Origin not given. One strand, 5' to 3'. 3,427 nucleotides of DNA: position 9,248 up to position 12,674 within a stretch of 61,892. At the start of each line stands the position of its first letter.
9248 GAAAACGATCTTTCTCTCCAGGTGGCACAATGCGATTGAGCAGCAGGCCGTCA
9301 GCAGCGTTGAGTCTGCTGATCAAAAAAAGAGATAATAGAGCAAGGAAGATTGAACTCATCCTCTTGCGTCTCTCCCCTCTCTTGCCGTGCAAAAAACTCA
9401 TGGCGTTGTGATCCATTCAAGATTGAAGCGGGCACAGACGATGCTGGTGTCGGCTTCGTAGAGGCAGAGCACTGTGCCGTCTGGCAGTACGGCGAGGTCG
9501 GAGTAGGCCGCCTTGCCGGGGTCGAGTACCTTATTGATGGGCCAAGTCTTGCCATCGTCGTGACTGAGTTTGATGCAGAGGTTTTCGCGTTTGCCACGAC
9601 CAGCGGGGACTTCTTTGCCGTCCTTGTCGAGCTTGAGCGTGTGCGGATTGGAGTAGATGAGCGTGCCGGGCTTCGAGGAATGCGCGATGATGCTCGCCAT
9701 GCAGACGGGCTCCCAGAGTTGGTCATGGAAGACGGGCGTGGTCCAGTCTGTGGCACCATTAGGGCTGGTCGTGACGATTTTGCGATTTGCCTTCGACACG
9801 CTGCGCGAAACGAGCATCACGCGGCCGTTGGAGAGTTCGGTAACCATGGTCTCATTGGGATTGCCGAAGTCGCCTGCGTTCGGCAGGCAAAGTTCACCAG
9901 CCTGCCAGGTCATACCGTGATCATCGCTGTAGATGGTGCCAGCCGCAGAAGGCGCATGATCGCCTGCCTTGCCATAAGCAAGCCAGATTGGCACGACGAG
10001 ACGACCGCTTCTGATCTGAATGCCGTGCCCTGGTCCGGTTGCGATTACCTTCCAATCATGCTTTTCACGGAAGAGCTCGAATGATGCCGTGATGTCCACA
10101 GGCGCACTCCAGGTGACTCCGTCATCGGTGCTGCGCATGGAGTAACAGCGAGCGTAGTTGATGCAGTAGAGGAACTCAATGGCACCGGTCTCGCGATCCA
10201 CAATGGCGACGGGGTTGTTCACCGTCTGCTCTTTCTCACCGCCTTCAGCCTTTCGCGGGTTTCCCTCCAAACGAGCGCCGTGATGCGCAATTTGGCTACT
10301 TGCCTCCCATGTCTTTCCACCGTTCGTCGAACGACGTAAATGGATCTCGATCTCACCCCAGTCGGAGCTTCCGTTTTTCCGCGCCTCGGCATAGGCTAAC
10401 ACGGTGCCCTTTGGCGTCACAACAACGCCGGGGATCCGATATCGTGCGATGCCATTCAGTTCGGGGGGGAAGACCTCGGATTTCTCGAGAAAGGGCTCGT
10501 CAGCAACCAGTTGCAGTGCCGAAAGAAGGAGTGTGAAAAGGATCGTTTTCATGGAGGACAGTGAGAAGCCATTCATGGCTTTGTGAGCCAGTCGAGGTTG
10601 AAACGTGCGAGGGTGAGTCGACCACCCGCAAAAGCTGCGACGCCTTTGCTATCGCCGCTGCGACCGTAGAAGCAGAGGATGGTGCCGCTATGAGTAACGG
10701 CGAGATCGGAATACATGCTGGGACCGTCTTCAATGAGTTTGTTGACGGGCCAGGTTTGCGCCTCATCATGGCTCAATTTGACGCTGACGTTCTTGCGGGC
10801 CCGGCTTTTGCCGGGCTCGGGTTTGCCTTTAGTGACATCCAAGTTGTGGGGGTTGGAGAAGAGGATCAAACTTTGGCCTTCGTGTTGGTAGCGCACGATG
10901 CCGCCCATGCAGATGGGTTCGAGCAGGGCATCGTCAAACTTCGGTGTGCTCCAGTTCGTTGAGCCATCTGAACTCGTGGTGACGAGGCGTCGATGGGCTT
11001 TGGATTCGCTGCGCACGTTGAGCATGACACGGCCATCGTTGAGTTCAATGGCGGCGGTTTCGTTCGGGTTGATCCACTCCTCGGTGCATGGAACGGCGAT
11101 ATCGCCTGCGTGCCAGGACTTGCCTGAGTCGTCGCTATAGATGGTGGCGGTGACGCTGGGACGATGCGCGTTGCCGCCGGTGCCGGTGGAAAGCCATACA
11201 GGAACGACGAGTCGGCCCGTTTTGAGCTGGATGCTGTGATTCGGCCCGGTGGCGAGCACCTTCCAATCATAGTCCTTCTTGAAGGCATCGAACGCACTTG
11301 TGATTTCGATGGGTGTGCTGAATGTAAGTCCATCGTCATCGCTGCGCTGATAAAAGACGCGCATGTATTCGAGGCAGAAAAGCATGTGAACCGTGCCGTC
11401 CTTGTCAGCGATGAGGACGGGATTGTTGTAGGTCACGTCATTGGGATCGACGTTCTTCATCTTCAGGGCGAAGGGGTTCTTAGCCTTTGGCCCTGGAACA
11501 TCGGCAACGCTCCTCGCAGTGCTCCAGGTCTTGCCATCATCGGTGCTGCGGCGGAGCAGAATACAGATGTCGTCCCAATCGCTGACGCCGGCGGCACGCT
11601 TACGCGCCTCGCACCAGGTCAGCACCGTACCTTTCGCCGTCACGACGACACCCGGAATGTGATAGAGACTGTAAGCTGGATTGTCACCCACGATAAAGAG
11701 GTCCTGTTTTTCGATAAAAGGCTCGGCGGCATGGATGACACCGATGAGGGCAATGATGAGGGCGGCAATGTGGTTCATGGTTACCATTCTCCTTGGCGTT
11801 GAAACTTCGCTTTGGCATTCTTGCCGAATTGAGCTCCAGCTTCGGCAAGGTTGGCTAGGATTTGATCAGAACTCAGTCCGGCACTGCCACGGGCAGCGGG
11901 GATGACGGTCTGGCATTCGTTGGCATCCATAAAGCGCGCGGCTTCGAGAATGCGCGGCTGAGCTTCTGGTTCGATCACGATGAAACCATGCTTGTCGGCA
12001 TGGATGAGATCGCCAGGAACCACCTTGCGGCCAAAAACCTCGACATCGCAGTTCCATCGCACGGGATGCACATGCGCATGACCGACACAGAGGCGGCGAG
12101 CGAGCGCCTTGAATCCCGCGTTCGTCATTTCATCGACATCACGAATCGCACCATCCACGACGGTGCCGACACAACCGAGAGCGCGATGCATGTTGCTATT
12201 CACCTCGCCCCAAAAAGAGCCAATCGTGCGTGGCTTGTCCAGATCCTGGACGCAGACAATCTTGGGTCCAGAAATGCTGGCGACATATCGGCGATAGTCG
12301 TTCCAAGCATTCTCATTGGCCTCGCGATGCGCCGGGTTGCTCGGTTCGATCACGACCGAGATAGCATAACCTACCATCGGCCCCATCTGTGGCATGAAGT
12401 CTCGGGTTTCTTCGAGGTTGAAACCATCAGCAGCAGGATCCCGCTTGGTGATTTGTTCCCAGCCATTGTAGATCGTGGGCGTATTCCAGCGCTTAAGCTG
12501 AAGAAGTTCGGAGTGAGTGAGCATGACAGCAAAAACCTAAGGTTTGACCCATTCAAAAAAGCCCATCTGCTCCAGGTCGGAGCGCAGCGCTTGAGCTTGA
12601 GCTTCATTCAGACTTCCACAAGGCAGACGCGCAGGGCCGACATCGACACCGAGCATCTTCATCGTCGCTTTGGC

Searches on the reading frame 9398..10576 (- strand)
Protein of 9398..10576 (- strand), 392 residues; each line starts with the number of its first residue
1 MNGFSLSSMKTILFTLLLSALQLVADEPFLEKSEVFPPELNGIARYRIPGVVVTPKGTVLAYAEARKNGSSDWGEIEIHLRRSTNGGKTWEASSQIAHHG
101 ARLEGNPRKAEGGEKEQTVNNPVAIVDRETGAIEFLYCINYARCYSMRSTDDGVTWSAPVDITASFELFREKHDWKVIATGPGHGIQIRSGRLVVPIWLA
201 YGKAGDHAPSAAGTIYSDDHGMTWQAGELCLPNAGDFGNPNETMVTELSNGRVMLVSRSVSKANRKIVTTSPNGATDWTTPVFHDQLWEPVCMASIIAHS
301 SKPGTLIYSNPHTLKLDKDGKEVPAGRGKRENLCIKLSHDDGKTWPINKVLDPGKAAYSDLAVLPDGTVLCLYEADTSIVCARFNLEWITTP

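Call 7: search_protein_families(library=pfam, proteins=[window:9398-10576:-], max_evalue=0.01)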
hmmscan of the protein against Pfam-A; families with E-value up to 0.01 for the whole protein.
window:9398-10576:- (392 aa): 5 families
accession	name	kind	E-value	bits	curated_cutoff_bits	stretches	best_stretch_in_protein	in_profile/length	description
PF13088.12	BNR_2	-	8.5e-31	107.8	31.4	1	70-369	10-275/277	BNR repeat-like domain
PF13859.12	BNR_3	-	1.5e-15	57.9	27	1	49-374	2-308/308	BNR repeat-like domain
PF02012.26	BNR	-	4.3e-11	41.5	27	0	215-225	1-11/12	BNR/Asp-box repeat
PF24316.1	Tli3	-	4.3e-06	27.5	27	0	45-98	50-103/129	T6SS Tli3 immunity protein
PF21471.3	Reelin_subrepeat-B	-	0.0031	17.7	27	0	76-94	58-76/127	Reelin subrepeat B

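Call 19: search_protein_families(library=ncbifam, proteins=[window:9398-10576:-], max_evalue=0.001)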
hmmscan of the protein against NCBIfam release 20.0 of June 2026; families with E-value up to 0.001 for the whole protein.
window:9398-10576:- (392 aa): 2 families
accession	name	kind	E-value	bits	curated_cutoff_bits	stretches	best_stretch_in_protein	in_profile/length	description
NF052328.1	NeuramTDE0471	equivalog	3.6e-15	55.7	900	1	46-267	140-357/538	neuraminidase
NF045728.1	glycosyl_F510_1955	equivalog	3.6e-05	23.2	175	0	205-309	65-155/246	F510_1955 family glycosylhydrolase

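Call 40: search_solved_structures(query=window:9398-10576:-, max_evalue=0.00001, show_alignments=1)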
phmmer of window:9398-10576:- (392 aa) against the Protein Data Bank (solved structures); distinct sequences matched with E-value up to 0.00001: 68 (the best 60 are shown).
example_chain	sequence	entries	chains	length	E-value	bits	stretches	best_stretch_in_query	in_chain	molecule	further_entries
1eur_A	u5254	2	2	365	5.8e-39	137.4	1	28-389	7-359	SIALIDASE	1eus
1eut_A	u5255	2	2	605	3.9e-38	134.7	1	28-389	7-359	SIALIDASE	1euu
1w8n_A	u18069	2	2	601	6.9e-38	133.8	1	36-389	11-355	BACTERIAL SIALIDASE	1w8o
2bzd_A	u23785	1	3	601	8.7e-38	133.5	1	36-389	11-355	BACTERIAL SIALIDASE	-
1wcq_A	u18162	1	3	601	1.7e-37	132.6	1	36-389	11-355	SIALIDASE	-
2ber_A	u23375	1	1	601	1.5e-36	129.5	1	36-389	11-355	BACTERIAL SIALIDASE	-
4j9t_A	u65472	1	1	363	1.1e-35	126.6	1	36-389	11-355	designed unnatural amino acid dependent metalloprotein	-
6mnj_A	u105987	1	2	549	7.9e-34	120.5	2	146-378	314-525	Hz136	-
6myv_A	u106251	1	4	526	1e-31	113.5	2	142-377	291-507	Sialidase26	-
6mrv_B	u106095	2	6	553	1.2e-31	113.3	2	142-377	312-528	Sialidase26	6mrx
4bbw_A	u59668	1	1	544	6.3e-31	110.9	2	142-377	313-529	SIALIDASE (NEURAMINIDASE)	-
4q6k_A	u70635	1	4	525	6.3e-31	110.9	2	142-377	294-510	BNR/Asp-box repeat protein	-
4fj6_A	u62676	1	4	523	6.6e-30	107.6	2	143-377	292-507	glycoside hydrolase family 33, candidate sialidase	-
9c20_A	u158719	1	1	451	1.4e-29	106.5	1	101-378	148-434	exo-alpha-sialidase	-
8url_A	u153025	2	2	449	1.4e-29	106.5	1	101-378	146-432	Exo-alpha-sialidase NanJ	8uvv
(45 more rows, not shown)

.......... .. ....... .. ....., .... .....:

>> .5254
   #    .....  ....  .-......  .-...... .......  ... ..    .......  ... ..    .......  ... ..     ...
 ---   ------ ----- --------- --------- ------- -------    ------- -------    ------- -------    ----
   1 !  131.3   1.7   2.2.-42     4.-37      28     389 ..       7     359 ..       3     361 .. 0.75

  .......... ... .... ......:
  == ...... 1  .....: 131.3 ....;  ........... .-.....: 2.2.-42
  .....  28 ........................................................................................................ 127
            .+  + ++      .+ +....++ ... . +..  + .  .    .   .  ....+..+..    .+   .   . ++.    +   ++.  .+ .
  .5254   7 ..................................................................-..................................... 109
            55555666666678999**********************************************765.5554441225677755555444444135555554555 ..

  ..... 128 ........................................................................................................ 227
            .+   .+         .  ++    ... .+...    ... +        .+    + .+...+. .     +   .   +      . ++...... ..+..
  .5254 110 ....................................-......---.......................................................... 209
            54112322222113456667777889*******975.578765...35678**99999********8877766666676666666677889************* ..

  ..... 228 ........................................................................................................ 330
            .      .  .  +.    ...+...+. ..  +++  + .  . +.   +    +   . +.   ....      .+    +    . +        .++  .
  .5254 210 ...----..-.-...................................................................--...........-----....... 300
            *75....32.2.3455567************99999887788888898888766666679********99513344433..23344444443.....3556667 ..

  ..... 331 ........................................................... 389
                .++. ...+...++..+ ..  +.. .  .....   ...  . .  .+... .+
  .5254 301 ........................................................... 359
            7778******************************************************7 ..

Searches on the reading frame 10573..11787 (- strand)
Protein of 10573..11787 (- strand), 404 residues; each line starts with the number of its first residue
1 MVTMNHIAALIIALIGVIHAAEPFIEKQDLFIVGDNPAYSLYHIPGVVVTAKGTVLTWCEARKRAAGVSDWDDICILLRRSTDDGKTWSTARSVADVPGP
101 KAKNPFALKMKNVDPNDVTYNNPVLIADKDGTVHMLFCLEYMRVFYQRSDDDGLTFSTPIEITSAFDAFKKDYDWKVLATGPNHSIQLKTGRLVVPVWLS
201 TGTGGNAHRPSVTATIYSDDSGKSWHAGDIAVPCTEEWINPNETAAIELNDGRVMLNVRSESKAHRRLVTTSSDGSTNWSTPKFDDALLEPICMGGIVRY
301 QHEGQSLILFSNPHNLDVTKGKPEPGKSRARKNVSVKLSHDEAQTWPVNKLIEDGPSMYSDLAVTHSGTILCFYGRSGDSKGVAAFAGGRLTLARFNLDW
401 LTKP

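Call 7: search_protein_families(library=pfam, proteins=[window:10573-11787:-], max_evalue=0.01)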
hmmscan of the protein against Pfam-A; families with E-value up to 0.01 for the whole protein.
window:10573-11787:- (404 aa): 4 families
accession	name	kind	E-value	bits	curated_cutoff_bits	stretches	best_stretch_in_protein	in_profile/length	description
PF13088.12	BNR_2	-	7.2e-29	101.4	31.4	1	72-370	16-275/277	BNR repeat-like domain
PF13859.12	BNR_3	-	4.2e-11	43.2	27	1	49-313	5-250/308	BNR repeat-like domain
PF02012.26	BNR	-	2.4e-05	24.1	27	0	80-90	2-12/12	BNR/Asp-box repeat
PF24316.1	Tli3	-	0.0029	18.4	27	0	192-228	64-99/129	T6SS Tli3 immunity protein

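Call 19: search_protein_families(library=ncbifam, proteins=[window:10573-11787:-], max_evalue=0.001)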
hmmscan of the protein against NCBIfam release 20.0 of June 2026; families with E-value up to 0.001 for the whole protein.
window:10573-11787:- (404 aa): 1 family
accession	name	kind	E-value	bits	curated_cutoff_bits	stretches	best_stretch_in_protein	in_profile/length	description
NF052328.1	NeuramTDE0471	equivalog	1.2e-14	53.9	900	1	40-382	138-480/538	neuraminidase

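Call 41: search_solved_structures(query=window:10573-11787:-, max_evalue=0.00001, show_alignments=1)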
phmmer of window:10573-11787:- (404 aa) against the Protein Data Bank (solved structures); distinct sequences matched with E-value up to 0.00001: 68 (the best 60 are shown).
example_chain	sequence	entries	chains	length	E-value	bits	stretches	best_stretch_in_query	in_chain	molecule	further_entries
4fj6_A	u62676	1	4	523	7e-25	90.9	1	144-376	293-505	glycoside hydrolase family 33, candidate sialidase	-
5tsp_A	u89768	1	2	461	2.1e-24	89.4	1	143-374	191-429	Sialidase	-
2bf6_A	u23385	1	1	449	2.6e-24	89.1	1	143-374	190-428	EXO-ALPHA-SIALIDASE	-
8u5o_A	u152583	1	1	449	2.6e-24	89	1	142-374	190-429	Exo-alpha-sialidase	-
8u2a_A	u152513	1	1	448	2.7e-24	89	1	142-374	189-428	Exo-alpha-sialidase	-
2vk5_A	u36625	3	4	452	2.7e-24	89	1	143-374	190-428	EXO-ALPHA-SIALIDASE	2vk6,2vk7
6mnj_A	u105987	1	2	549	3.1e-24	88.8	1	35-375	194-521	Hz136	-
8xve_R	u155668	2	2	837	2.7e-23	85.7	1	143-374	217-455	Exo-alpha-sialidase,Endothelin receptor type B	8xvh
1eur_A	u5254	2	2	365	3.6e-23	85.3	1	21-374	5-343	SIALIDASE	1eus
8xql_R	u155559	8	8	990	4.4e-23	85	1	141-374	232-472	Exo-alpha-sialidase,Taste receptor type 2 member 14,LgBiT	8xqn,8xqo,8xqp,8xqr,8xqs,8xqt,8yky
2ya4_A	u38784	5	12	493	7.8e-23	84.2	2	146-374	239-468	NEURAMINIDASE A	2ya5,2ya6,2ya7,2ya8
6qzh_A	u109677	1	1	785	9.1e-23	84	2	146-374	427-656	C-C chemokine receptor type 7,Sialidase A,C-C chemokine receptor type 7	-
3h71_A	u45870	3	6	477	9.8e-23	83.9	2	146-403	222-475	Sialidase A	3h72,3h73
7a54_A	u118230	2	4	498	1.2e-22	83.6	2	146-402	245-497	Sialidase A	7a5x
2vvz_A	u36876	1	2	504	1.4e-22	83.4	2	146-403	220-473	SIALIDASE A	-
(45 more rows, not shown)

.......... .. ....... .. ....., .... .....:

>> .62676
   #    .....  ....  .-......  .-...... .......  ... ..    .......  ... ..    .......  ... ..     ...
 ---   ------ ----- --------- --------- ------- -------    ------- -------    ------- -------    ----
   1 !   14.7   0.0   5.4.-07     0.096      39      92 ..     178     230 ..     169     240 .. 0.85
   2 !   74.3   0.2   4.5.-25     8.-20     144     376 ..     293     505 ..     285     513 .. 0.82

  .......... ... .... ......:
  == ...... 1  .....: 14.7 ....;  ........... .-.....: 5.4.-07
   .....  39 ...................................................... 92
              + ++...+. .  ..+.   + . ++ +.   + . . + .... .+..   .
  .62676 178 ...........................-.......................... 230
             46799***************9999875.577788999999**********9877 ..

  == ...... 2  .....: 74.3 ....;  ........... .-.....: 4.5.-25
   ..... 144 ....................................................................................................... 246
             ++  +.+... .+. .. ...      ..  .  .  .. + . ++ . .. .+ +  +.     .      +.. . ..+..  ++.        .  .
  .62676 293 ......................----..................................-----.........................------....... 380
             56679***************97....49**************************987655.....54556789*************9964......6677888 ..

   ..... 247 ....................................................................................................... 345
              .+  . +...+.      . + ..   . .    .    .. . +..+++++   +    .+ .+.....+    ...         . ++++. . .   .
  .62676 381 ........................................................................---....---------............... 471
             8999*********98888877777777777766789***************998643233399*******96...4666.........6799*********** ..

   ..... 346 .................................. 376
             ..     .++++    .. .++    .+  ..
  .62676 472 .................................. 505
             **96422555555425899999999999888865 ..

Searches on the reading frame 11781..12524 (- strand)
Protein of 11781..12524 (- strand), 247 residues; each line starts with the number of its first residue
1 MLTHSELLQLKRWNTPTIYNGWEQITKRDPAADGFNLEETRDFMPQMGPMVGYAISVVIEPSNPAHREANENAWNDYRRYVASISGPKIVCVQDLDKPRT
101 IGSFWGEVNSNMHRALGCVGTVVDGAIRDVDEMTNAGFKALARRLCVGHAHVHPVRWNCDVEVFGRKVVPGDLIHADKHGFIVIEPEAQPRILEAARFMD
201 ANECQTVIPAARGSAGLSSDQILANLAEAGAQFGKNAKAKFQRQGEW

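Call 7: search_protein_families(library=pfam, proteins=[window:11781-12524:-], max_evalue=0.01)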
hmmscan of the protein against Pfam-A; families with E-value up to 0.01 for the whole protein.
window:11781-12524:- (247 aa): 2 families
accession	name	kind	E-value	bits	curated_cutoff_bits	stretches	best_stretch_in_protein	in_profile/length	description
PF03737.21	RraA-like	-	1.3e-19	71.3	24.5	1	41-183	22-152/152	Aldolase/RraA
PF23082.1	Myb_DNA-binding_2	-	0.0061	17.1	27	0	141-180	11-50/70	Myb-like DNA-binding domain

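Call 19: search_protein_families(library=ncbifam, proteins=[window:11781-12524:-], max_evalue=0.001)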
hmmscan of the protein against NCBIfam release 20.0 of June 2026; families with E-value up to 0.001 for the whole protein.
window:11781-12524:- (247 aa): 8 families
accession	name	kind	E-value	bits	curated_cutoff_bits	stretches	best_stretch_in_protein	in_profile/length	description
NF006731.0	PRK09262.1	equivalog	1.3e-13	51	179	1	103-233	96-227/229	4-carboxy-4-hydroxy-2-oxoadipate aldolase/oxaloacetate decarboxylase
NF004850.0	PRK06201.1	subfamily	1.3e-12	47.7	231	1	103-207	95-200/222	hypothetical protein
NF006093.0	PRK08245.1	subfamily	4.8e-12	45.8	208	1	43-203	42-204/240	hypothetical protein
TIGR02798.1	ligK_PcmE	equivalog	1.3e-11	44.5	304.5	1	103-232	90-220/222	4-carboxy-4-hydroxy-2-oxoadipate aldolase/oxaloacetate decarboxylase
NF005442.0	PRK07028.1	equivalog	8.1e-11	41.1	593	1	102-192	302-393/430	bifunctional hexulose-6-phosphate synthase/ribonuclease regulator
NF009399.0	PRK12764.1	equivalog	5.2e-08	32.4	444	1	50-203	310-463/501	fumarylacetoacetate hydrolase family protein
NF006875.0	PRK09372.1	equivalog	2.1e-06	27.5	136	1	117-187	86-157/161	ribonuclease E activity regulator RraA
TIGR01935.1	NOT-MenG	subfamily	1.6e-05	24.8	123.8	1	114-183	79-149/150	RraA family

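Call 95: search_solved_structures(query=window:11781-12524:-, max_evalue=0.001)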
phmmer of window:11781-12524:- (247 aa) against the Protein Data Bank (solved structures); distinct sequences matched with E-value up to 0.001: 2.
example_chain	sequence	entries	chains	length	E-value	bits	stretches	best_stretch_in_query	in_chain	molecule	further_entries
3k4i_A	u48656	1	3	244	8.4e-08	35.2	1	96-214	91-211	uncharacterized protein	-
3noj_A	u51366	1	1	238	3.9e-06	29.7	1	88-233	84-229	4-carboxy-4-hydroxy-2-oxoadipate aldolase/oxaloacetate decarboxylase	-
